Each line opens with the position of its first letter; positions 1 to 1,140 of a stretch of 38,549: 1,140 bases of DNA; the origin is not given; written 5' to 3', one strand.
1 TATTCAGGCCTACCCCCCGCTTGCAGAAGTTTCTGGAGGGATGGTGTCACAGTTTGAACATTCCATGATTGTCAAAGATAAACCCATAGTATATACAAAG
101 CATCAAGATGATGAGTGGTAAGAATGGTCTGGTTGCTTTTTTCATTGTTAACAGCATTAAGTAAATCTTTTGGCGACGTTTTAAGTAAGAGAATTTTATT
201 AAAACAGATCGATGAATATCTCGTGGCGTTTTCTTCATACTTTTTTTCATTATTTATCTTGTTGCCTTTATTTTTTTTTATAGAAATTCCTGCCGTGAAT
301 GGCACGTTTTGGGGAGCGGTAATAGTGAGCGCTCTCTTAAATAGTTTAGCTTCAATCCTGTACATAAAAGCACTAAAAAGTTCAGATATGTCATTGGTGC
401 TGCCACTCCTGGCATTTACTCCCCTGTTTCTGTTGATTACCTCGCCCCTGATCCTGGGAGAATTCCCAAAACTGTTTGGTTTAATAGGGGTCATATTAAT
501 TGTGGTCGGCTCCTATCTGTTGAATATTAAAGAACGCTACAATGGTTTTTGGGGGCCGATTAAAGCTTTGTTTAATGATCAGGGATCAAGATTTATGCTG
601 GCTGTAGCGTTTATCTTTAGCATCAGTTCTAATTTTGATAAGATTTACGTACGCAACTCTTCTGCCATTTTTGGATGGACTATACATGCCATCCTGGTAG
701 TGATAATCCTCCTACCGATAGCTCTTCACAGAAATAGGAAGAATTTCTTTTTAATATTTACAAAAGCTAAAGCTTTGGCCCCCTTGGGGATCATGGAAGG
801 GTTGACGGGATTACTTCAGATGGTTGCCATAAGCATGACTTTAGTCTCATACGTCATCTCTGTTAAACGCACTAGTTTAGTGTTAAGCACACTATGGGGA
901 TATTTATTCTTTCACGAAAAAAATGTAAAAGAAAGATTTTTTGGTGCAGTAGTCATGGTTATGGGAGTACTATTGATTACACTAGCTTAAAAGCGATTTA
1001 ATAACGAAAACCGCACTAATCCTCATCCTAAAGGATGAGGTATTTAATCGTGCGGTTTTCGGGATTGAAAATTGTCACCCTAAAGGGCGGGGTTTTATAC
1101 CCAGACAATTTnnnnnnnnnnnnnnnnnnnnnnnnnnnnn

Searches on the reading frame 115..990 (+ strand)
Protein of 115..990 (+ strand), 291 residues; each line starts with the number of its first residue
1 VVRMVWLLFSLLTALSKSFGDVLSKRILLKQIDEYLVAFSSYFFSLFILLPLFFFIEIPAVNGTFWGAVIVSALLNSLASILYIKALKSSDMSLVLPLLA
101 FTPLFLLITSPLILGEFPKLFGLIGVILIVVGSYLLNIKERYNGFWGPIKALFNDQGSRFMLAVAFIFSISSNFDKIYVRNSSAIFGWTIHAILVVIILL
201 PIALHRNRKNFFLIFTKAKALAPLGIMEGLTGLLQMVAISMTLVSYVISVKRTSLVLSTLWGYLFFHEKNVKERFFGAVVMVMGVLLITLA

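Call 43: search_protein_families(library=pfam, proteins=[window:115-990:+], max_evalue=0.001)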
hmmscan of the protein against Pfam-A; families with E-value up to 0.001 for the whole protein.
window:115-990:+ (291 aa): 3 families
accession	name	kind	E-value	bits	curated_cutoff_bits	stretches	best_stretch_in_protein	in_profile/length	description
PF00892.27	EamA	-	3.6e-28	98.9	28.2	2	5-137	2-134/135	EamA-like transporter family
PF03151.22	TPT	-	8e-08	32.4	30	0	58-204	57-197/291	Triose-phosphate Transporter family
PF06800.18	Sugar_transport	-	1.9e-05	24.7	26.3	1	52-290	41-272/280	Sugar transport protein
